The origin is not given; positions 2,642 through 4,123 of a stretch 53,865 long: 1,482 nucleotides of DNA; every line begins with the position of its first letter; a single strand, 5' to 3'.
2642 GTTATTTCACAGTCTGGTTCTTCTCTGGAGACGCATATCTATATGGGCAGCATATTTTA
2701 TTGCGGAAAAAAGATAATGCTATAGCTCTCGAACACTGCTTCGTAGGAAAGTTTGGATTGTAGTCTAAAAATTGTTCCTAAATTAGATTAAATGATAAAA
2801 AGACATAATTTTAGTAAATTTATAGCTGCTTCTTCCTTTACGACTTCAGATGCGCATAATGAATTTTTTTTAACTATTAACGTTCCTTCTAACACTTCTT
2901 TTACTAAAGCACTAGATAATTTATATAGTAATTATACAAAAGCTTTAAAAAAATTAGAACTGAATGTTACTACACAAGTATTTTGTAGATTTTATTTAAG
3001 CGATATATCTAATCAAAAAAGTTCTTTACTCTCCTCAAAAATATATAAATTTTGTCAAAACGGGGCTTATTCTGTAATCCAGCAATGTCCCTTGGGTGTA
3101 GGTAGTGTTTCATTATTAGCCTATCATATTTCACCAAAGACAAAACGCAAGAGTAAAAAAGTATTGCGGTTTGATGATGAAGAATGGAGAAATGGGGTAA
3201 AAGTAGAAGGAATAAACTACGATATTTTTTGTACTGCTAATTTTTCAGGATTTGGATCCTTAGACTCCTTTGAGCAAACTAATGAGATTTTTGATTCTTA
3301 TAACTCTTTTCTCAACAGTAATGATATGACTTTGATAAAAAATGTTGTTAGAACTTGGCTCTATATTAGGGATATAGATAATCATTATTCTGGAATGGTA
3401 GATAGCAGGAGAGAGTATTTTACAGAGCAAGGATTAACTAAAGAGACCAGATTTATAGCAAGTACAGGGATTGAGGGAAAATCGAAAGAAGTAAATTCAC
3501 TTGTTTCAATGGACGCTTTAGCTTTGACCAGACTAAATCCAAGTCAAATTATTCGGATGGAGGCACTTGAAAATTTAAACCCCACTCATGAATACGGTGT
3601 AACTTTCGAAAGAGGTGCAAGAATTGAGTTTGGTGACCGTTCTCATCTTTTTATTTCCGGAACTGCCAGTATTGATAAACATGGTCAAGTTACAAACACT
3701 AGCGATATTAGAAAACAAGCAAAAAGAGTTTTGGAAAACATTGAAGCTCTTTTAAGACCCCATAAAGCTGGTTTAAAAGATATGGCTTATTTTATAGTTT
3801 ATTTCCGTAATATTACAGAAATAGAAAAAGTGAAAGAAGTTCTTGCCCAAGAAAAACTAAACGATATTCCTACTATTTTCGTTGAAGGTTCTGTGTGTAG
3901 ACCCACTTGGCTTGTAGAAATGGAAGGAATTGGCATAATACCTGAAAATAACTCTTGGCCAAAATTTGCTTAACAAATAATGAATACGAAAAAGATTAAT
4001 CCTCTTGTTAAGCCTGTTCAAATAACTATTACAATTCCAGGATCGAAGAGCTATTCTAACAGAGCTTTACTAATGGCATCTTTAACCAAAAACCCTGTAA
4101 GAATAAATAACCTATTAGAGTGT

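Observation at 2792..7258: Chorismate-making genes (aroA, aroC) and a chorismatase candidate share one operon at the head of a glycan-assembly island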

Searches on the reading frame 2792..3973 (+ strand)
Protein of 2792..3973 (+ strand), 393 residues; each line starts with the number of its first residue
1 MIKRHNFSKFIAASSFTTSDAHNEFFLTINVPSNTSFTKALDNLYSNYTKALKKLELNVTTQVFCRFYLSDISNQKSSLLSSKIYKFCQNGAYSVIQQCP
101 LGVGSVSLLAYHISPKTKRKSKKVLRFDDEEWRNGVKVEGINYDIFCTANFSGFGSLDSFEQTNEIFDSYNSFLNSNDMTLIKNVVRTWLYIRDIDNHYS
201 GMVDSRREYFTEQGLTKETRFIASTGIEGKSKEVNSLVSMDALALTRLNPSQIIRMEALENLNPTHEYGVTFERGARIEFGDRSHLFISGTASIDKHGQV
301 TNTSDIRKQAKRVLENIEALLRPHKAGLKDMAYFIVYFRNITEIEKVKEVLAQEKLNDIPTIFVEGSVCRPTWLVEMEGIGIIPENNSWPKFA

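Call 3: search_protein_families(library=pfam, proteins=[window:2792-3973:+], max_evalue=0.01)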
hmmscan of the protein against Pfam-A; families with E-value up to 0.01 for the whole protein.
window:2792-3973:+ (393 aa): 2 families
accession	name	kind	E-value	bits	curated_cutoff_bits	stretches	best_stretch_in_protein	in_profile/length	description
PF01042.26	Ribonuc_L-PSP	-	1.3e-13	51.4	27.3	1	285-381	20-119/121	Endoribonuclease L-PSP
PF21168.2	FkbO_Hyg5-like_N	-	0.0063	17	27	0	165-201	41-77/122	Chorismatase FkbO/Hyg5-like, N-terminal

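Call 4: search_protein_families(library=ncbifam, proteins=[window:2792-3973:+], max_evalue=0.01)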
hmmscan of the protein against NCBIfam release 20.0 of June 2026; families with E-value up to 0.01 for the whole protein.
window:2792-3973:+ (393 aa): 3 families
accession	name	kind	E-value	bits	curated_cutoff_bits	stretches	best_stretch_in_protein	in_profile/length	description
TIGR04444.1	chori_FkbO_Hyg5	subfamily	1.8e-13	50.5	325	1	166-380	82-310/311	FkbO/Hyg5 family chorismatase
TIGR00004.1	TIGR00004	subfamily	9.5e-11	42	106.25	1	285-353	25-94/125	Rid family detoxifying hydrolase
TIGR03610.1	RutC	equivalog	7.6e-09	35.7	169.1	1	286-380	28-123/127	pyrimidine utilization protein C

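Call 10: search_solved_structures(query=window:2792-3973:+, max_evalue=1, show_alignments=3)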
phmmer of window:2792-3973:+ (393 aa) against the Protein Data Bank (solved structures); distinct sequences matched with E-value up to 1: 17.
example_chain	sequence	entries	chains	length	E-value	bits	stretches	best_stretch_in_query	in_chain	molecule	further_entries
2dyy_A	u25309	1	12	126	8.7e-07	31.7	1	284-380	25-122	UPF0076 protein PH0854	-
5ag3_A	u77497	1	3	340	2.9e-06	30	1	185-380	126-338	PUTATIVE PTERIDINE-DEPENDENT DIOXYGENASE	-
5a3k_A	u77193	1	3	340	7.1e-05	25.4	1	185-380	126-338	PUTATIVE PTERIDINE-DEPENDENT DIOXYGENASE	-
3v4d_A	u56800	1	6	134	0.00043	22.8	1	286-381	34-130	Aminoacrylate peracid reductase RutC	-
5yu2_A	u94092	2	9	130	0.0008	21.9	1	286-354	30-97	Translation initiation inhibitor homologue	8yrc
2b33_A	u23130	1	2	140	0.0041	19.6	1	285-353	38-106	protein synthesis inhibitor, putative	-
1x25_A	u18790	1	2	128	0.0049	19.3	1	285-364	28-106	Hypothetical UPF0076 protein ST0811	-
1xrg_A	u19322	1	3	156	0.011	18.2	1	284-381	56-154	Putative translation initiation inhibitor, yjgF family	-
2cwj_A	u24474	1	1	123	0.035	16.5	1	285-371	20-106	putative endonuclease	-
2csl_A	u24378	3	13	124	0.054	15.9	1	285-353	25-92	protein translation initiation inhibitor | translation initiation inhibitor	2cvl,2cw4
3r0p_A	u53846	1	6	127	0.07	15.5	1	285-381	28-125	L-PSP putative endoribonuclease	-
7cd2_A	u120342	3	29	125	0.076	15.4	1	286-382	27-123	YabJ protein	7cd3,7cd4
4bps_A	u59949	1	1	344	0.22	13.9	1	211-380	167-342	FKBO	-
5v4d_A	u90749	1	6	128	0.22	13.9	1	286-356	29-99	Putative translational inhibitor protein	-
1qd9_A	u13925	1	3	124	0.25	13.7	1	286-380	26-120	PURINE REGULATORY PROTEIN YABJ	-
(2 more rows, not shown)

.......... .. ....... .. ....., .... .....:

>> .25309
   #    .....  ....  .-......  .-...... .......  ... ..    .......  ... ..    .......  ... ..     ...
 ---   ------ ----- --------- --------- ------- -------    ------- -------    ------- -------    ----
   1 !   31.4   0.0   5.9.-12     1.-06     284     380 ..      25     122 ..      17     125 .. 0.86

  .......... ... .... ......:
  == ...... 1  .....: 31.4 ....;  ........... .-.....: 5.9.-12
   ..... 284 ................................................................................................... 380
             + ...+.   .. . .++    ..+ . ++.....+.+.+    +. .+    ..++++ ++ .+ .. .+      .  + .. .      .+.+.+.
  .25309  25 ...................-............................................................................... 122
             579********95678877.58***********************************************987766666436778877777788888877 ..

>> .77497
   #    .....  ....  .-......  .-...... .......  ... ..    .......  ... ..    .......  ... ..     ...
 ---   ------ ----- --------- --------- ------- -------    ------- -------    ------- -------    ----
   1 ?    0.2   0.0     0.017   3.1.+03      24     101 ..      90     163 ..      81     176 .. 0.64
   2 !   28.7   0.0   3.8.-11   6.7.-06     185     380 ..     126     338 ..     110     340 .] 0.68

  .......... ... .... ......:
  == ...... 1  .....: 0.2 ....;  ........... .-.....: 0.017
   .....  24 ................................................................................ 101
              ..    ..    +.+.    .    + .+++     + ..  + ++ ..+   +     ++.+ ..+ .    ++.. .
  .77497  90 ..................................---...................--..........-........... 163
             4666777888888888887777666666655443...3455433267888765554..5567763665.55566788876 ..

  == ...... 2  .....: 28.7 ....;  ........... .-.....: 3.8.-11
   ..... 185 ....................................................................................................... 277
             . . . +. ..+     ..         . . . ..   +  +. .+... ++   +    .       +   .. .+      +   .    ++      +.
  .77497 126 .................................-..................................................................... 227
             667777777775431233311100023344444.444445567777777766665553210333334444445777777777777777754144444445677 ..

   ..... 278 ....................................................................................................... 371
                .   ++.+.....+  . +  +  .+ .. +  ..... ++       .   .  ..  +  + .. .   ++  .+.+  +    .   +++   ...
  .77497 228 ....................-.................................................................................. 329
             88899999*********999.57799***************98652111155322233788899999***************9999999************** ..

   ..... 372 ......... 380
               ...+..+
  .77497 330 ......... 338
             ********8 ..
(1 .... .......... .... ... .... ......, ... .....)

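Call 11: find_homologous_proteins(query=window:2792-3973:+, max_evalue=0.001)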
Query window:2792-3973:+ (393 aa): 4237 proteins with E <= 0.001 among 7444 candidates; the best 120 are listed.
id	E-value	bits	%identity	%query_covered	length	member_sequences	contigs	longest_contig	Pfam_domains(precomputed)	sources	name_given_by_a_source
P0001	1.7e-261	885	100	100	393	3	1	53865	PF01042.27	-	-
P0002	4.2e-218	742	83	100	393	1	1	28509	PF01042.27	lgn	-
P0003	2.2e-172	591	67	100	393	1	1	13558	PF01042.27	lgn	-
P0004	8.8e-170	583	65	100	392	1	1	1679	PF01042.27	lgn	-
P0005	1.4e-160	553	63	100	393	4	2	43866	PF01042.27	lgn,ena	-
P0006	2.0e-160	552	63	100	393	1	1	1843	PF01042.27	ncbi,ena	-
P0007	3.2e-155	535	61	100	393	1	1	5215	PF01042.27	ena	-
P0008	3.6e-153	528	60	100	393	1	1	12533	PF01042.27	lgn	-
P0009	3.5e-152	525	59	97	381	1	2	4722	PF01042.27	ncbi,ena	-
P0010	7.7e-150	517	59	100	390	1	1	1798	PF01042.27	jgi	jgi:enamine deaminase RidA (YjgF/YER057c/UK114 family)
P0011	1.8e-149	516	58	100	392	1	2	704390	PF01042.27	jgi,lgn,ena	-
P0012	8.6e-149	514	57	98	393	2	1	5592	PF01042.27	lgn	-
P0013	4.4e-147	508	58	96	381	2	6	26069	PF01042.27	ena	-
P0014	2.9e-146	506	58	100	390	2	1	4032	PF01042.27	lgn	-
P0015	7.8e-146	504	57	96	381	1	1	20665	PF01042.27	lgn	-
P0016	5.0e-145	501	58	96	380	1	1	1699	PF01042.27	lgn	-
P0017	5.1e-145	501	58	97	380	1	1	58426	PF01042.27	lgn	-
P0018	2.5e-144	499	57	100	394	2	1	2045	PF01042.27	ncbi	-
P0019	5.4e-144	498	57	100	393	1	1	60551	PF01042.27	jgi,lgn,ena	-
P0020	3.2e-141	489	56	96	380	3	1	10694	PF01042.27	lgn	-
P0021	4.7e-141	488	56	96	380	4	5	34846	PF01042.27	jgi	-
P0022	6.9e-141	488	56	100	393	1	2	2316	PF01042.27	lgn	-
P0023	1.4e-139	483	55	97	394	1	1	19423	PF01042.27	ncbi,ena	-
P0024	8.3e-139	481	56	96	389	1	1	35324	PF01042.27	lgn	-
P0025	1.3e-138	480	55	97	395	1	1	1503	PF01042.27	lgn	-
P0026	1.3e-138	480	55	97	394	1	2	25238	PF01042.27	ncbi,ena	-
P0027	5.8e-138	478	55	96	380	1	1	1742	PF01042.27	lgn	-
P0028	1.9e-137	476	55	97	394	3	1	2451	PF01042.27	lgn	-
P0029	2.1e-137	476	55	98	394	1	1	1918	PF01042.27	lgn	-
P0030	3.3e-137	476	57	97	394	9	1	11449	PF01042.27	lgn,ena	-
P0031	4.7e-137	475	55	98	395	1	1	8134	PF01042.27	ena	-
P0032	6.4e-137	475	58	97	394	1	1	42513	PF01042.27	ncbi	ncbi:Rid family hydrolase [Candidatus Latescibacterota bacterium]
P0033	1.0e-136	474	58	97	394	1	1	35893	PF01042.27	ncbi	ncbi:Rid family hydrolase [Candidatus Latescibacterota bacterium]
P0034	2.6e-136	473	55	98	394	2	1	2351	PF01042.27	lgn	-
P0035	4.1e-136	472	57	93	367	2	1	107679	PF01042.27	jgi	-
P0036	4.1e-136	472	57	97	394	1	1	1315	PF01042.27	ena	-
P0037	5.2e-136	472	55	98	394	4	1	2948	PF01042.27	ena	-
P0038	7.1e-136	471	55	98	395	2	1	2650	PF01042.27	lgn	-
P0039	1.2e-135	471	55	98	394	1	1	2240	PF01042.27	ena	-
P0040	3.0e-135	469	53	100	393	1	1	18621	PF01042.27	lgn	-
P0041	3.0e-134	466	55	97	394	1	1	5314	PF01042.27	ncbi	-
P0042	4.2e-134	465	55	97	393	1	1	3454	PF01042.27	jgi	jgi:enamine deaminase RidA (YjgF/YER057c/UK114 family)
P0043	1.2e-133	464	53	98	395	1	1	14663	PF01042.27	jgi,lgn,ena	-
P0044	2.0e-133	463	53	97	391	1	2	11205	PF01042.27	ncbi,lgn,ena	ncbi:MAG: Rid family hydrolase [Nanoarchaeota archaeon]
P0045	2.9e-133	463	54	98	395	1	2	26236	PF01042.27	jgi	-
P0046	6.9e-133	461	54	97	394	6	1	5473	PF01042.27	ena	-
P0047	7.1e-133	461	54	97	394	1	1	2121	PF01042.27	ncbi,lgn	-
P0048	1.4e-132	461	54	98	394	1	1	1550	PF01042.27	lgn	-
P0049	1.8e-132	460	54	98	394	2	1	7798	PF01042.27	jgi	-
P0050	2.8e-132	459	54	100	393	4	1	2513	PF01042.27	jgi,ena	-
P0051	9.7e-132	458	58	88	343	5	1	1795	PF01042.27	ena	-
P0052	1.4e-131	457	54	97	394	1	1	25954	PF01042.27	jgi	-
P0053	2.1e-131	457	51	98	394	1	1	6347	PF01042.27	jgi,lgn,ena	-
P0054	4.5e-131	456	54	100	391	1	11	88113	PF01042.27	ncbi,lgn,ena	-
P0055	6.4e-131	455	53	100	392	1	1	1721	PF01042.27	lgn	-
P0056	8.1e-131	455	53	100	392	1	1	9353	PF01042.27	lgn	-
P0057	8.3e-131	455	53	97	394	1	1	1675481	PF01042.27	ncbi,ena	-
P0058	1.0e-130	454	54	97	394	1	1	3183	PF01042.27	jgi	-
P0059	1.3e-130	454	56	97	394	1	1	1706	PF01042.27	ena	-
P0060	1.3e-130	454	54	97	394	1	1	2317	PF01042.27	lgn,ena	-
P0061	1.6e-130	454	54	97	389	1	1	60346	PF01042.27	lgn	-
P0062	1.9e-130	453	54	97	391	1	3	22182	PF01042.27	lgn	-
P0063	2.1e-130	453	53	100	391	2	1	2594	PF01042.27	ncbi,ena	-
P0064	3.1e-130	453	55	97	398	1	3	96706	PF01042.27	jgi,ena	jgi:enamine deaminase RidA (YjgF/YER057c/UK114 family)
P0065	5.6e-130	452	51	98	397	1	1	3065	PF01042.27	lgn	-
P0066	5.6e-130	452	53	98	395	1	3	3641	PF01042.27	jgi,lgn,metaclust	metaclust:\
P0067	7.1e-130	452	52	100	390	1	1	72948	PF01042.27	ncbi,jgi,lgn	ncbi:MAG: Rid family hydrolase [Candidatus Paceibacterota bacterium]|jgi:enamine deaminase RidA (Yjg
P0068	1.6e-129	450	55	97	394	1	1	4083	PF01042.27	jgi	-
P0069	1.8e-129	450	55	97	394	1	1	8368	PF01042.27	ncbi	-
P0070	3.4e-129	449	54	97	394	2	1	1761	PF01042.27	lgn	-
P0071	3.5e-129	449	53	98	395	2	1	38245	PF01042.27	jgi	-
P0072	9.8e-129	448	53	97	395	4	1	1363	PF01042.27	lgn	-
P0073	4.2e-128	446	51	100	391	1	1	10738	PF01042.27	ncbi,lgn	-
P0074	5.2e-128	445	51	98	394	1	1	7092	PF01042.27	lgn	-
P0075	8.0e-128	445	51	98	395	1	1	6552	PF01042.27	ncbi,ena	-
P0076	1.0e-127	444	51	98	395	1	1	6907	PF01042.27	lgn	-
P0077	1.6e-127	444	52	100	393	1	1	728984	PF01042.27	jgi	jgi:enamine deaminase RidA (YjgF/YER057c/UK114 family)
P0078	1.8e-127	444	53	99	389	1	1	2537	PF01042.27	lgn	-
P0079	1.8e-127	444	54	99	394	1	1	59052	PF01042.27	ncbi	ncbi:Rid family hydrolase [Candidatus Latescibacterota bacterium]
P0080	2.7e-127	443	52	97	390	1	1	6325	PF01042.27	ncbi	-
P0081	4.3e-127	442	52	100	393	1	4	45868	PF01042.27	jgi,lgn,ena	-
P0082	1.4e-126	441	51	99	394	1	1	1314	PF01042.27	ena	-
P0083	1.5e-126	441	52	97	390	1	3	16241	PF01042.27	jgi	-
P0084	1.5e-126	441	53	97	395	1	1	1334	PF01042.27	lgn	-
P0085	2.6e-126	440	51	96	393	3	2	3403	PF01042.27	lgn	-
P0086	2.8e-126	440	54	97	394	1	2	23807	PF01042.27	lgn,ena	-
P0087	2.9e-126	440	52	97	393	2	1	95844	PF01042.27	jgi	jgi:enamine deaminase RidA (YjgF/YER057c/UK114 family)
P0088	3.4e-126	439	52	98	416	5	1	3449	PF01042.27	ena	-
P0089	4.4e-126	439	53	94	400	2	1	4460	PF01042.27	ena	-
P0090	8.0e-126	438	52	99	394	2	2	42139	PF01042.27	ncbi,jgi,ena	jgi:enamine deaminase RidA (YjgF/YER057c/UK114 family)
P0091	8.5e-126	438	52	94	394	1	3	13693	PF01042.27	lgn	-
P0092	1.6e-125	437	52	97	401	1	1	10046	PF01042.27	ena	-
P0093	2.8e-125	436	52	98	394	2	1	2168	PF01042.27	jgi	-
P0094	1.1e-124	434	53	97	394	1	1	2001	PF01042.27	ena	-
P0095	1.3e-124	434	50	97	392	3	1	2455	PF01042.27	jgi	-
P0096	1.9e-124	434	52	99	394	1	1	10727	PF01042.27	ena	-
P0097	2.1e-124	434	52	98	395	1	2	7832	PF01042.27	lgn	-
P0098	3.1e-124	433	50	99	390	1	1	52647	PF01042.27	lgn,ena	-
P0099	5.5e-124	432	50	99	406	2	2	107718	PF01042.27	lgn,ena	-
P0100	1.7e-123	431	51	97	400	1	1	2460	PF01042.27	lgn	-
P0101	2.1e-123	430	52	96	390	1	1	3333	PF01042.27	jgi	-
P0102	3.9e-123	429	51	100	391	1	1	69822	PF01042.27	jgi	jgi:enamine deaminase RidA (YjgF/YER057c/UK114 family)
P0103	7.8e-123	428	51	97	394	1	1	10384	PF01042.27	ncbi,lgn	-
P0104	1.8e-122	427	53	98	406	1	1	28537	PF01042.27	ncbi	-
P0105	3.8e-122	426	50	97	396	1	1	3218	PF01042.27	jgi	jgi:enamine deaminase RidA (YjgF/YER057c/UK114 family)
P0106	4.0e-122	426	51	96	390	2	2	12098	PF01042.27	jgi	-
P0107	1.2e-121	425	50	100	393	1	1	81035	PF01042.27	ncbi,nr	ncbi:MAG: hypothetical protein GF418_13505 [Chitinivibrionales bacterium]|nr:hypothetical protein [C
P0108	1.4e-121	424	51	97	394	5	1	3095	PF01042.27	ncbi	-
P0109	1.7e-121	424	50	98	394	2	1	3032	PF01042.27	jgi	jgi:enamine deaminase RidA (YjgF/YER057c/UK114 family)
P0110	2.0e-121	424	51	97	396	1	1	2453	PF01042.27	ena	-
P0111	3.9e-121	423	54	92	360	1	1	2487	PF01042.27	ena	-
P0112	4.0e-121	423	50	99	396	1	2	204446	PF01042.27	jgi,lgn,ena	-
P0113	1.7e-120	421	54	94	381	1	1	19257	PF01042.27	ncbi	ncbi:MAG: hypothetical protein A2096_05095, partial [Spirochaetes bacterium GWF1_41_5]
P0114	2.4e-120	420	48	98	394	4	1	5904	PF01042.27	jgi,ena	-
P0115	3.7e-120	420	52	94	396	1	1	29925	PF01042.27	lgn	-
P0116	2.6e-119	417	51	94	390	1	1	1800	PF01042.27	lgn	-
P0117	1.3e-118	414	48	97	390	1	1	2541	PF01042.27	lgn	-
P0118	1.4e-118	414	50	97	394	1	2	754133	PF01042.27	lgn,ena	-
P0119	2.6e-118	414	50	97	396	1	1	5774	PF01042.27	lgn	-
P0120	5.8e-118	412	51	99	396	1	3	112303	PF01042.27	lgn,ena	-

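Call 13: find_encoding_contigs(protein=P0057, flank=10000, max_places=2)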
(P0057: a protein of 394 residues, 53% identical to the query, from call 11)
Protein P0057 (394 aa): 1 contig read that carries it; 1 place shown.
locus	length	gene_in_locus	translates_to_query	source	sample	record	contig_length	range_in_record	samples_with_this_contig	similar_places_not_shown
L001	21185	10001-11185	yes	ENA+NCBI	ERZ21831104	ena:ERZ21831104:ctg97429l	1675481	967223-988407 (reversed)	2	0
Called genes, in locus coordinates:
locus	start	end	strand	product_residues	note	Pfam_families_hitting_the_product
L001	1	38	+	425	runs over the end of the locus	PF00579:tRNA-synt_1b, PF22421:SYY_C-terminal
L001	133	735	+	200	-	PF03929:PepSY_TM (weak)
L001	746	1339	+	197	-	PF03929:PepSY_TM (weak)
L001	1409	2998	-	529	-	PF01979:Amidohydro_1 (faint), PF07969:Amidohydro_3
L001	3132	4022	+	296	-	PF00480:ROK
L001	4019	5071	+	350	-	PF01380:SIS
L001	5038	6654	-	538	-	PF00884:Sulfatase, PF01663:Phosphodiest (weak), PF16347:SGSH_C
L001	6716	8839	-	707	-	PF00251:Glyco_hydro_32N, PF08244:Glyco_hydro_32C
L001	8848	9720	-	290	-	PF04794:YdjC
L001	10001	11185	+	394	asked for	PF01042:Ribonuc_L-PSP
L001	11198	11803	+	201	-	PF10502:Peptidase_S26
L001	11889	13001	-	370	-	PF04909:Amidohydro_2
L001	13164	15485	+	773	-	PF03648:Glyco_hydro_67N, PF16126:DUF4838, PF07691:PA14 (weak)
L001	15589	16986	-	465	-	PF00682:HMGL-like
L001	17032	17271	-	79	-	PF00550:PP-binding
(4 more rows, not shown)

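Call 14: find_encoding_contigs(protein=P0011, flank=10000, max_places=2)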
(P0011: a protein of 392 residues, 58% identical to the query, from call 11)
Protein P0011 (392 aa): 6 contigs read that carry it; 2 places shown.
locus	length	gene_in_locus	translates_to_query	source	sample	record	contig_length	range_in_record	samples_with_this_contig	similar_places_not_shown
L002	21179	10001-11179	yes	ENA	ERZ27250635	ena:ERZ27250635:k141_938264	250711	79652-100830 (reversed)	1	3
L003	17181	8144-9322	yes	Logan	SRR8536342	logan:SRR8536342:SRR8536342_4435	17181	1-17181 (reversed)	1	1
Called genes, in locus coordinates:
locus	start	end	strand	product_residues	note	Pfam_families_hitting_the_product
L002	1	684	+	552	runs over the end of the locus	PF04932:Wzy_C (weak)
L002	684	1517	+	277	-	PF01061:ABC2_membrane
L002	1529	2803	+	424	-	PF00005:ABC_tran, PF13304:AAA_21 (faint)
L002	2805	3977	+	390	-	PF01041:DegT_DnrJ_EryC1, PF00155:Aminotran_1_2 (weak), PF01053:Cys_Met_Meta_PP (weak)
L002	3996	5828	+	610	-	PF13649:Methyltransf_25 (faint), PF08241:Methyltransf_11, PF13847:Methyltransf_31 (weak)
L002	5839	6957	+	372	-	PF13489:Methyltransf_23, PF08241:Methyltransf_11, PF08242:Methyltransf_12, PF13649:Methyltransf_25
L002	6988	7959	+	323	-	PF05050:Methyltransf_21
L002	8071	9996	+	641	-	-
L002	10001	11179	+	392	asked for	PF01042:Ribonuc_L-PSP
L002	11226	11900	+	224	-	PF02348:CTP_transf_3, PF12804:NTP_transf_3 (weak)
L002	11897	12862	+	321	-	PF13489:Methyltransf_23, PF01209:Ubie_methyltran (weak), PF03848:TehB (weak), PF05175:MTS, PF13847:Methyltransf_31, PF08241:Methyltransf_11, PF08242:Methyltransf_12, PF13649:Methyltransf_25, +2 more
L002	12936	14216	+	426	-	PF04055:Radical_SAM, PF13353:Fer4_12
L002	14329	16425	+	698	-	PF02310:B12-binding (weak), PF04055:Radical_SAM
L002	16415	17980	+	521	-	-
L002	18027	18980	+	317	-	-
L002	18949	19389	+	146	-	-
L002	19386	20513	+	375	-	PF01041:DegT_DnrJ_EryC1, PF01053:Cys_Met_Meta_PP (weak)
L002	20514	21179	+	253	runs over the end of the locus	PF01209:Ubie_methyltran (weak), PF03848:TehB (weak), PF05175:MTS (weak), PF13489:Methyltransf_23, PF13847:Methyltransf_31, PF08241:Methyltransf_11, PF08242:Methyltransf_12, PF13649:Methyltransf_25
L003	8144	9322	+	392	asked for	PF01042:Ribonuc_L-PSP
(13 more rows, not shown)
